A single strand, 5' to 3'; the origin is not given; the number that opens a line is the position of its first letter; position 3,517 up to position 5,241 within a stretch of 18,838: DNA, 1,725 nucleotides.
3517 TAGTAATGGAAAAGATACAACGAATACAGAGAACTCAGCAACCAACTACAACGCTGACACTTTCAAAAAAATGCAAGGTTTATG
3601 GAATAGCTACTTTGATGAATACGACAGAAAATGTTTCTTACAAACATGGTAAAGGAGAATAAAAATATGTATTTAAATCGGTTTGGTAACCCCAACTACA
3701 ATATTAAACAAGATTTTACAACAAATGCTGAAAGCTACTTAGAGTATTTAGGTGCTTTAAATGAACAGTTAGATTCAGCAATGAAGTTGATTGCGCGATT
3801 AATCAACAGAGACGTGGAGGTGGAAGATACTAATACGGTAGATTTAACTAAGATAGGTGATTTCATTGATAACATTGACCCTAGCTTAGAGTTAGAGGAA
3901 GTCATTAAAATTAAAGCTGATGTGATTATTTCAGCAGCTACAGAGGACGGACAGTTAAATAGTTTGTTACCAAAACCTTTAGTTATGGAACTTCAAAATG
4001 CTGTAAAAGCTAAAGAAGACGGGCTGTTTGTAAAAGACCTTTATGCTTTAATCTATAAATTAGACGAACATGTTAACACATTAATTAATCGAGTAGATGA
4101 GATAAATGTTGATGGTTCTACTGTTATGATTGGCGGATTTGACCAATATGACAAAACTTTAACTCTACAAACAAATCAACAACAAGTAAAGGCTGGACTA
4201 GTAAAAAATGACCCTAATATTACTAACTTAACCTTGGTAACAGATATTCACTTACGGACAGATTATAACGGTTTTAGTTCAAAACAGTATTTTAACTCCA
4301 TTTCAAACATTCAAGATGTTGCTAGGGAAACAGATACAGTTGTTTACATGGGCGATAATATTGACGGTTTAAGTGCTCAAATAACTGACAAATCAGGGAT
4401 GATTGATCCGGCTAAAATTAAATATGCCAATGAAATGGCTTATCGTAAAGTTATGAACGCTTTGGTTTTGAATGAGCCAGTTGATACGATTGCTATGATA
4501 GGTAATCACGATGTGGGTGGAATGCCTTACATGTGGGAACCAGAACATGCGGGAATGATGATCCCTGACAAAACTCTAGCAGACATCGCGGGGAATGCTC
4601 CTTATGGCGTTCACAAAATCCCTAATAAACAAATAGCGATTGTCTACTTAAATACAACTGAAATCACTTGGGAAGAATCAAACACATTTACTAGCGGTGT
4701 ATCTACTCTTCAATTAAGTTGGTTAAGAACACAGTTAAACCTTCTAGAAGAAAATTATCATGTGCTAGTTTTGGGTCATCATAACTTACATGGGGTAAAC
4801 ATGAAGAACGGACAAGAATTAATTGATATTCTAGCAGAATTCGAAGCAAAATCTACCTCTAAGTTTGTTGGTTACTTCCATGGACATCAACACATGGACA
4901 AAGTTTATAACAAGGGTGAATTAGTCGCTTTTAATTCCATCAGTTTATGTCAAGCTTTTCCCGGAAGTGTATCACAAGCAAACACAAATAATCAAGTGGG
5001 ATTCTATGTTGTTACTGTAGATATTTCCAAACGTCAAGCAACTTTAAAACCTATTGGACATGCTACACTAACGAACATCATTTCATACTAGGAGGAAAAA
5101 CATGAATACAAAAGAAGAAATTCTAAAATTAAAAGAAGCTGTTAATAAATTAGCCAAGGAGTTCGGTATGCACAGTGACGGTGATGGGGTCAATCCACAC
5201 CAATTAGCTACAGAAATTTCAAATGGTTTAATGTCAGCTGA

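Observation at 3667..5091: Calcineurin-like metallophosphoesterase domain fused to a structural-module protein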

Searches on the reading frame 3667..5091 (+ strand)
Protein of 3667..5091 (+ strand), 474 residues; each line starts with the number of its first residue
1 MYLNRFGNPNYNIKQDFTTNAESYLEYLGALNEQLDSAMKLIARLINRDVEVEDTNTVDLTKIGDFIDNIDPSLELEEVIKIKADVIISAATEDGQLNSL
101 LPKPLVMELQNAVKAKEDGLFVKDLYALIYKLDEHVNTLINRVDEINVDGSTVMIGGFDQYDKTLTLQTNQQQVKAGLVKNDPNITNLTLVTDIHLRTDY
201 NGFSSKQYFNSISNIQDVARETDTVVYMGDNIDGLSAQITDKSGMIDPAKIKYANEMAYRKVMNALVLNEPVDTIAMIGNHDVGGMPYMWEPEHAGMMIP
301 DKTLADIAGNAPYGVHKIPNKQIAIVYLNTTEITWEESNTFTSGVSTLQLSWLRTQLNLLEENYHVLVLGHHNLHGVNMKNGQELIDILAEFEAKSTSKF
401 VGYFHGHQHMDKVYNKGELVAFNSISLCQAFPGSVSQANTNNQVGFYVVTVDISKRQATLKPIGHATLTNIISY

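Call 5: search_protein_families(library=pfam, proteins=[window:3667-5091:+], max_evalue=1)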
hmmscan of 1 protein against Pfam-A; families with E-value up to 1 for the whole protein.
window:3667-5091:+ (474 aa): 5 families
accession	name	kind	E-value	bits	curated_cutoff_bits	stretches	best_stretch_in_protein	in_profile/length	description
PF12850.12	Metallophos_2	-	0.0051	17.3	27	1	394-452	101-152/154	Calcineurin-like phosphoesterase superfamily domain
PF21166.2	LSM12_LSM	-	0.043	13.9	29.5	1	157-193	26-60/60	LSM12, LSM domain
PF24878.1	YkcB_C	-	0.059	13.7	27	1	151-180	34-63/85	Putative mannosyltransferase YkcB-like, C-terminal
PF14499.12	DUF4437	-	0.068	12.8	24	1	322-376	133-185/250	Domain of unknown function (DUF4437)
PF03564.21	DUF1759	-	0.094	13.1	25.4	1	15-74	47-106/148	Protein of unknown function (DUF1759)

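Call 6: search_protein_families(library=phrogs, proteins=[window:3667-5091:+], max_evalue=0.01)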
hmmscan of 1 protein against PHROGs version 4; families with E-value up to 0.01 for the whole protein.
window:3667-5091:+ (474 aa): 1 family
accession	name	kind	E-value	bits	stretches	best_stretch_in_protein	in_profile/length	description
phrog_7158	-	unknown function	5.2e-120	402.7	2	2-393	7-449/554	-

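Call 12: search_solved_structures(query=window:3667-5091:+, max_evalue=10, show_alignments=3)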
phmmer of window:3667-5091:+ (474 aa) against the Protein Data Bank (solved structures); distinct sequences matched with E-value up to 10: 9.
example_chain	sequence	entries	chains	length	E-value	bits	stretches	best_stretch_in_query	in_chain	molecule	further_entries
1qfc_A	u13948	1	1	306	0.22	13.2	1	343-379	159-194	PROTEIN (PURPLE ACID PHOSPHATASE)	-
1qhw_A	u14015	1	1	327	0.25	13.1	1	343-379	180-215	PROTEIN (PURPLE ACID PHOSPHATASE)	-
6eom_A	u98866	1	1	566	0.36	12.5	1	78-163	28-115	MutT/NUDIX family protein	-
1ute_A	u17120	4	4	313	0.64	11.7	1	344-410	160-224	PROTEIN (II PURPLE ACID PHOSPHATASE) | Tartrate-resistant acid phosphatase type 5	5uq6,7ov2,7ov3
7ov8_A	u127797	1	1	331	0.71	11.6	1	344-410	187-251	Tartrate-resistant acid phosphatase type 5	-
4p8i_A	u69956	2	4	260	1.1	10.9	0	297-370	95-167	Protein-glutamine gamma-glutamyltransferase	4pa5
1n1c_A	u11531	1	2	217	1.2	10.8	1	333-375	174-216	TorA specific chaperone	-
2bq8_X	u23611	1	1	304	1.9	10.1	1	346-409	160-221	TARTRATE-RESISTANT ACID PHOSPHATASE TYPE 5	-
1war_A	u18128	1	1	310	2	10.1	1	346-409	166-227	HUMAN PURPLE ACID PHOSPHATASE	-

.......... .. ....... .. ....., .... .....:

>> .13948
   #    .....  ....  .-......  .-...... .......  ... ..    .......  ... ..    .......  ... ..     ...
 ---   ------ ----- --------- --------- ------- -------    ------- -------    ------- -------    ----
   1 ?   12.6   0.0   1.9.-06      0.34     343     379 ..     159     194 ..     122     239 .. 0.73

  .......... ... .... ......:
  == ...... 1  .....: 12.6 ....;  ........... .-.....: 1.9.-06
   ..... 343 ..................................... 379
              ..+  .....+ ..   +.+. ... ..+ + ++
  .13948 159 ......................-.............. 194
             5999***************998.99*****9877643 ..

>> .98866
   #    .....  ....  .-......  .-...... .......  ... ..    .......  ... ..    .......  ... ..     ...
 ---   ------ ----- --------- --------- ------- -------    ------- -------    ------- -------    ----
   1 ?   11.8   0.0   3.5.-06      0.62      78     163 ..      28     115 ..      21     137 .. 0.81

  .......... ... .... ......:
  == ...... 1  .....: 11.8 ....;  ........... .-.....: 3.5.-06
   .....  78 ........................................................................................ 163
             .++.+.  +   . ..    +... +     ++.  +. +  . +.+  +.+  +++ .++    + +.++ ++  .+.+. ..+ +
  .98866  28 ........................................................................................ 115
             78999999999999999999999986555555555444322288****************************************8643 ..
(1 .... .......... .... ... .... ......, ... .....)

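Call 13: search_protein_families(library=ncbifam, proteins=[window:3667-5091:+], max_evalue=1)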
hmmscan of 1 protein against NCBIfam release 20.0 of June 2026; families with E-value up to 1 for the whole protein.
window:3667-5091:+ (474 aa): 1 family
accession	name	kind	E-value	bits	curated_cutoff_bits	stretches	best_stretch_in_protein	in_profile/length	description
NF008359.0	PRK11148.1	equivalog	1.3e-05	24.8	225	1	345-426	139-224/275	3',5'-cyclic-AMP phosphodiesterase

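Call 14: find_homologous_proteins(query=window:3667-5091:+, max_evalue=0.001)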
Query window:3667-5091:+ (474 aa): 21 proteins with E <= 0.001 among 8000 candidates.
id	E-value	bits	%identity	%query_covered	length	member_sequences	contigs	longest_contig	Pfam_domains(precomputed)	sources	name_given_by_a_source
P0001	8.6e-295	995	93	100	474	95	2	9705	-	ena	-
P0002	1.5e-294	994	93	100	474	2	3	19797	-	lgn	-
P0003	7.4e-233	791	75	100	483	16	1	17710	-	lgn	-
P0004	6.3e-220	748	72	100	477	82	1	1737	PF00149.34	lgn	-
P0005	9.3e-217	738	70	100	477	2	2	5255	PF00149.34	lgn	-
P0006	1.3e-216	737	70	100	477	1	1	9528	PF00149.34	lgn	-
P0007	1.3e-216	737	69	100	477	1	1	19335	PF00149.34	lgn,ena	-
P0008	1.4e-216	737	70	100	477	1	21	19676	PF00149.34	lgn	-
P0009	1.1e-214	731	69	100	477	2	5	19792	-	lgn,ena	-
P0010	1.7e-213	727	69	100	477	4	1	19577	PF00149.34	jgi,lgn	jgi:hypothetical protein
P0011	2.9e-213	726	69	100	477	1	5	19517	PF00149.34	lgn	-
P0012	3.5e-213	726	69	100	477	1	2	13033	PF00149.34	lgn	-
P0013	3.3e-208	710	67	100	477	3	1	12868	-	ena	-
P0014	2.1e-206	704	67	100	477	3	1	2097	PF00149.34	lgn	-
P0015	3.9e-165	568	56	100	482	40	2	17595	PF00149.34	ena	-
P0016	1.3e-162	560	55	100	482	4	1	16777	PF00149.34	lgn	-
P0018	4.9e-148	511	52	98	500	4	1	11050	PF00149.34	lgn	-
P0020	1.5e-109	385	60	60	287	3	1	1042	PF00149.34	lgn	-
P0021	2.9e-61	225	32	95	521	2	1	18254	PF00149.34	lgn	-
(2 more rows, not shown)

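Call 28: search_protein_representatives(alignment_id=A1)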
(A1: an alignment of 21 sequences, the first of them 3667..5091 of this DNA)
Query: 21 sequences, 479 profile positions. Proteins with E-value up to 0.001 (for the whole library): 999; up to 1e-10: 210; up to 1e-30: 11. The best 150 are listed.
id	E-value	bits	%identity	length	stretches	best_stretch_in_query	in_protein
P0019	1.2e-220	749.5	-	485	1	3-479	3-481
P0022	6.2e-172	588.9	-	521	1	4-479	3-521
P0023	6.9e-121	420.6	-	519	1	1-479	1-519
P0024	4.4e-36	140.9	-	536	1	11-472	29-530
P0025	9.4e-35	136.5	-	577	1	182-473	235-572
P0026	3.1e-33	131.5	-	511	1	4-465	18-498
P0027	2.0e-32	128.9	-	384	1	9-214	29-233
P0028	1.4e-31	126.0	-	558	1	11-157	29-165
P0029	2.2e-31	125.4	-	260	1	7-171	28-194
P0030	2.5e-31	125.2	-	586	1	182-475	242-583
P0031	3.4e-31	124.8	-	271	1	10-185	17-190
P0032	2.4e-30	122.0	-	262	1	2-152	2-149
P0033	3.7e-30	121.4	-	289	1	10-153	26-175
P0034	4.0e-30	121.2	-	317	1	7-145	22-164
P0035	4.2e-30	121.2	-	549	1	176-475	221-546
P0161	5.2e-13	64.8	-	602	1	190-475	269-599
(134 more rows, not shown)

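Call 29: predict_structure(alignment_id=A1)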
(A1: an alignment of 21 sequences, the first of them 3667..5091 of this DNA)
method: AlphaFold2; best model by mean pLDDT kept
length: 474 residues; sequences in the alignment: 21
mean_pLDDT: 68.7   pTM: 0.67
mean pLDDT of the five models: 68.7, 67.6, 65.3, 65.1, 60.4
residues with pLDDT >= 90: 138; 70-90: 120; 50-70: 64; < 50: 152
segments of 3 or more residues with pLDDT < 50: 1-24, 41-125, 143-157, 159-161, 200-204, 235-242, 282-288
pLDDT, mean of each block of 10 residues (from residue 1): 31 41 54 59 41 34 33 36 37 39 44 45 50 51 42 44 77 94 95 67 53 85 84 50 61 75 69 71 48 73 77 86 93 82 90 92 93 90 98 94 91 95 94 79 93 98 96 96
secondary structure, 60 per line:
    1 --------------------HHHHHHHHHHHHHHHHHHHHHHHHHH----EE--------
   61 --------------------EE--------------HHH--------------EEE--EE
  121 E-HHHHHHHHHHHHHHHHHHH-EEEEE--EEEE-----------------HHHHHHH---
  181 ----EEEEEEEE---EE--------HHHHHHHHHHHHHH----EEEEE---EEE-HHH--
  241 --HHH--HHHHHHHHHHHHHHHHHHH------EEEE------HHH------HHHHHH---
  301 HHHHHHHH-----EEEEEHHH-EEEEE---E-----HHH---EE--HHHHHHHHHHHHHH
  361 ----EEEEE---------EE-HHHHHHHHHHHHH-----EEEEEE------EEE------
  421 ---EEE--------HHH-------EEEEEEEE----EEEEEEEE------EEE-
elements in order: H21-46 E114-116 E119-121 H123-141 E143-147 E150-153 H171-177 E185-192 H206-219 E224-228 E232-234 H248-266 E273-276 H292-297 H301-308 E314-318 E323-327 H347-360 E365-369 H382-394 E400-405 E412-414 E424-426 E445-452 E457-464 E471-473

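Call 32: fold_search(model_id=the predicted structure, library=pdb)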
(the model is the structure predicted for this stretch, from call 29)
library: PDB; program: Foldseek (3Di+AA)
matches with E <= 10: 855; with E <= 0.001: 45
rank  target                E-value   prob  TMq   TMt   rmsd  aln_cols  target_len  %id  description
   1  2xmo_B                4.5e-09  1.00  0.41  0.46   6.1       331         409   14  The crystal structure of Lmo2642 (released 2011-02-23)
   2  2hy1                  5.1e-09  1.00  0.36  0.69   5.0       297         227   15  Crystal structure of Rv0805 (released 2006-12-26)
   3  5fc1_A                5.4e-09  1.00  0.37  0.41   7.5       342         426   14  Murine SMPDL3A in complex with sulfate (released 2016-01-27)
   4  5fi9_B                5.7e-09  1.00  0.36  0.32   8.5       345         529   14  Closed form of murine Acid Sphingomyelinase in complex with bisphosphonate inhibitor AbPA (released 2016-07-06)
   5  5fc7_A                7.6e-09  1.00  0.36  0.39   8.5       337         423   14  Murine SMPDL3A in complex with sulfate (tetragonal) (released 2016-01-27)
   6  5ebe_A                9.0e-09  1.00  0.35  0.39   7.9       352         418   12  Structure of human sphingomyelinase phosphodiesterase like 3A (SMPDL3A) with 5' CMP (released 2016-01-20)
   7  5ebe_B                1.2e-08  1.00  0.38  0.42   6.9       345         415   14  Structure of human sphingomyelinase phosphodiesterase like 3A (SMPDL3A) with 5' CMP (released 2016-01-20)
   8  1war                  1.5e-08  1.00  0.40  0.58   7.1       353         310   14  Recombinant Human Purple Acid Phosphatase expressed in Pichia Pastoris (released 2005-07-06)
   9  5fi9_A                1.5e-08  1.00  0.36  0.33   7.8       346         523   13  Closed form of murine Acid Sphingomyelinase in complex with bisphosphonate inhibitor AbPA (released 2016-07-06)
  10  2hyo                  1.6e-08  1.00  0.36  0.70   5.0       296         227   15  Crystal structure of Rv0805 N97A mutant (released 2006-12-26)
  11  2xmo_A                2.4e-08  1.00  0.39  0.44   6.3       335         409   14  The crystal structure of Lmo2642 (released 2011-02-23)
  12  5i81_A                2.6e-08  1.00  0.36  0.32   7.9       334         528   16  aSMase with zinc (released 2016-09-07)
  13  5fib_A                4.4e-08  1.00  0.33  0.30  12.9       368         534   12  Open form of murine Acid Sphingomyelinase (released 2016-07-06)
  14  5jg8_A                5.8e-08  1.00  0.36  0.33   7.7       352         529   14  Crystal structure of human acid sphingomyelinase (released 2016-07-06)
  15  5jg8_B                6.9e-08  1.00  0.36  0.33   7.7       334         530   13  Crystal structure of human acid sphingomyelinase (released 2016-07-06)
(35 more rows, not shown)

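Call 36: search_protein_families(library=pfam, alignment_id=A2, max_evalue=0.001)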
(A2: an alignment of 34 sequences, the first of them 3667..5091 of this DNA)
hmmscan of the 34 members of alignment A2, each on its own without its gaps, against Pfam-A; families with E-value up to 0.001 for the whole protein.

A. member 1, window:3667-5091:+ (474 aa): 0 families

B. families by the number of members that match (of 34 scanned): 2 families
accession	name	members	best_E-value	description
PF00149.33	Metallophos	23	3.3e-12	Calcineurin-like phosphoesterase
PF10651.15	BppU_N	10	1.5e-26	BppU N-terminal domain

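Call 78: search_dna_similar(collection=phages, query=P0161, mode=protein, max_evalue=0.00001, max_rows=60, rows=spread)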
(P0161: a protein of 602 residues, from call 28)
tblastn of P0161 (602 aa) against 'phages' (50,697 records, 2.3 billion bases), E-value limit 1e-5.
Records with a match: 112; places in all: 123; records where one place covers at least 80% of the query: 7.
Best place of each record, by identity: >=99% 3; <60% 109.
By first word of the organism name: Enterococcus 55; Staphylococcus 31; Lactobacillus 14; Latilactobacillus 5; Leuconostoc 2; Brochothrix 2; Bacteriophage 1; Acinetobacter 1; Phietavirus 1.
By host as written in the record: Staphylococcus pseudintermedius 15; - 12; Enterococcus faecalis 8; Enterococcus faecalis strain Sorialis 7; Enterococcus faecalis strain AH7 6; Lactobacillus plantarum 5; Enterococcus faecium 5; Staphylococcus pseudintermedius E140 5; and 30 more.
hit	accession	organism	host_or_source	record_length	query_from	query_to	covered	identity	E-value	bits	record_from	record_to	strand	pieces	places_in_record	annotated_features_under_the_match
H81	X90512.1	Lactobacillus phage phig1e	-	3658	1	602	100%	100.0%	0e+0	1239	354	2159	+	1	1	gpB: capsid protein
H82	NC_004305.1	Lactobacillus phage phig1e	Lactobacillus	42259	1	602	100%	100.0%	0e+0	1239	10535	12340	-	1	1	B: minor capsid protein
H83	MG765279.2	Lactobacillus phage Semele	Lactobacillus plantarum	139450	158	602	74%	39.0%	6e-89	307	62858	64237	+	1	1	hypothetical protein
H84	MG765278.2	Lactobacillus phage Silenus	Lactobacillus plantarum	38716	55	602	91%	26.7%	3e-42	169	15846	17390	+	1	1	tail protein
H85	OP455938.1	Latilactobacillus phage TMW 1.1397 P1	Latilactobacillus sakei TMW 1.1397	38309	209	602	65%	32.8%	8e-45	177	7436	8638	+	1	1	tail protein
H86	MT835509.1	Bacteriophage sp.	human fecal samples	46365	54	602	91%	20.9%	1e-8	64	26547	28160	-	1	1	record has no annotation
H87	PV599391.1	Leuconostoc phage phiLM0121_01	Leuconostoc mesenteroides WIKIM 0121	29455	257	602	57%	32.3%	7e-31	135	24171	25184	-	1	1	hypothetical protein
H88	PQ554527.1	Acinetobacter phage D2SVT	Acinetobacter baumannii AB5075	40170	123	602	80%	21.5%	8e-10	68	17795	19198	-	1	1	hypothetical protein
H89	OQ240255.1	Latilactobacillus phage TMW 1.1365 P1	Latilactobacillus curvatus TMW 1.1365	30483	264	602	56%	28.8%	2e-24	114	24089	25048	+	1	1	putative tail protein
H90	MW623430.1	Enterococcus phage MDA1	Enterococcus faecium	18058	269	597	55%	28.0%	2e-15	86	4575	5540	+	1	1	minor capsid protein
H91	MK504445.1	Lactobacillus phage ATCCB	Lactobacillus brevis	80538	266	602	56%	27.0%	1e-15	87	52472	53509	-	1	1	minor structural protein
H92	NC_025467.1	Enterococcus phage vB_Efae230P-4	Enterococcus faecium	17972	257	597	57%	26.5%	2e-12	76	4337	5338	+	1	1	putative calcineurin-like phosphoesterase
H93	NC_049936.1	Enterococcus phage vB_EfaP_Efmus3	Enterococcus faecalis strain Sorialis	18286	269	597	55%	26.9%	1e-8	65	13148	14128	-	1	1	hypothetical protein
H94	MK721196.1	Enterococcus phage vB_EfaP_Ef6.3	Enterococcus faecalis strain AH6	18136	257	597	57%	25.7%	1e-12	77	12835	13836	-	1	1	hypothetical protein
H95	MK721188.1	Enterococcus phage vB_EfaP_Ef6.2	Enterococcus faecalis strain AH6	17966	257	597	57%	25.4%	1e-11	74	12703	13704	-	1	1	hypothetical protein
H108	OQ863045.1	Brochothrix phage BtpYZU03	Brochothrix thermosphacta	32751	297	593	49%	26.3%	2e-12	77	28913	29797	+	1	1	tail protein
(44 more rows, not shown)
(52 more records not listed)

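Call 83: search_protein_families(library=pfam, alignment_id=A5, max_evalue=0.001)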
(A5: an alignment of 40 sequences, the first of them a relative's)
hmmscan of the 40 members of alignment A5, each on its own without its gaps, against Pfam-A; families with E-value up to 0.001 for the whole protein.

A. member 1, P0028 (558 aa): 1 family
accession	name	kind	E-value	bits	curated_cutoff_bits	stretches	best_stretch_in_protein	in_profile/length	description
PF03009.23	GDPD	-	3.3e-22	80.2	23.6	1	307-547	1-240/244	Glycerophosphoryl diester phosphodiesterase family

B. families by the number of members that match (of 40 scanned): 23 families
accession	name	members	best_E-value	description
PF04513.17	Baculo_PEP_C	4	1.1e-06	Baculovirus polyhedron envelope protein, PEP, C terminus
PF21311.3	Phage_RBD_prop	3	7.5e-58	Phage 5-bladed beta propeller receptor binding platform domain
PF03009.23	GDPD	2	3.3e-34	Glycerophosphoryl diester phosphodiesterase family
PF13472.12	Lipase_GDSL_2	2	7.5e-13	GDSL-like Lipase/Acylhydrolase family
PF00657.28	Lipase_GDSL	2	9.7e-07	GDSL-like Lipase/Acylhydrolase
PF12795.12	MscS_porin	2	0.00026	Mechanosensitive ion channel porin domain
PF00246.29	Peptidase_M14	1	3.3e-18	Zinc carboxypeptidase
PF13229.12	Beta_helix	1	6.8e-15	Right handed beta helix region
PF16255.11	Lipase_GDSL_lke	1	2.7e-10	GDSL-like Lipase/Acylhydrolase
PF10994.13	DUF2817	1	3e-06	Protein of unknown function (DUF2817)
PF16532.11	Phage_tail_NK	1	2.2e-05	Sf6-type phage tail needle knob or tip of some Caudovirales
PF01095.25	Pectinesterase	1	9.9e-05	Pectinesterase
PF13166.12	AAA_13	1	0.00019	AAA domain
PF06009.19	Laminin_II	1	0.00022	Laminin Domain II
PF08702.15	Fib_alpha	1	0.00024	Fibrinogen alpha/beta chain family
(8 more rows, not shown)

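Call 95: get_annotated_region(hit=H82, flank=5000)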
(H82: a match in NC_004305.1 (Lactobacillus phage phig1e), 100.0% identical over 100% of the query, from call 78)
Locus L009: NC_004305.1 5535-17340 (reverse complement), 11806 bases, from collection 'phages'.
description: Lactobacillus phage phig1e, complete genome.
organism: Lactobacillus phage phig1e (NCBI taxid 52979)
taxonomy: Viruses; Duplodnaviria; Heunggongvirae; Uroviricota; Caudoviricetes
host: Lactobacillus; source: -; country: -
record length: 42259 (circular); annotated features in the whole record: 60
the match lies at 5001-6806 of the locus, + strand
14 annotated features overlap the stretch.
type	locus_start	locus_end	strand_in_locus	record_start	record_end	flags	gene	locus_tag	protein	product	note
CDS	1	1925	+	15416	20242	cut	-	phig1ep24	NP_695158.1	tail length tape measure protein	Rorf1608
CDS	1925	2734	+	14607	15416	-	-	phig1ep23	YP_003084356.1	tail family protein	-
CDS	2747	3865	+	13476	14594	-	-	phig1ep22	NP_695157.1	tail protein with endopeptidase domain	Rorf372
CDS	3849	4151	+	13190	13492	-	-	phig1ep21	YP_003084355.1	tail protein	-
CDS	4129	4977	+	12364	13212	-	-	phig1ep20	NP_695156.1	tail fiber protein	Rorf282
CDS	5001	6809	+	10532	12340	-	B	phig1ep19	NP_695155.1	minor capsid protein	-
CDS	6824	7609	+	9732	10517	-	O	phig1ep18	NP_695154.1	minor head protein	-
CDS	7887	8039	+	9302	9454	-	-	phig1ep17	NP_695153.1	XkdX family protein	Rorf50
CDS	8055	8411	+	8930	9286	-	-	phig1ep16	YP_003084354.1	hypothetical protein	-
CDS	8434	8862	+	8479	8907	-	Hol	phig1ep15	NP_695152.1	holin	-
CDS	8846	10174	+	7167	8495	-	Lys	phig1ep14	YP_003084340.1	endolysin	-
CDS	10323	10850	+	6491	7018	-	-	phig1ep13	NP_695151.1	hypothetical protein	Rorf175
CDS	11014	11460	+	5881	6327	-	-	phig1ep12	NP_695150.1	hypothetical protein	Rorf148; arginine-rich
CDS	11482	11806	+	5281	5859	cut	-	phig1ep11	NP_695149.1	hypothetical protein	Rorf192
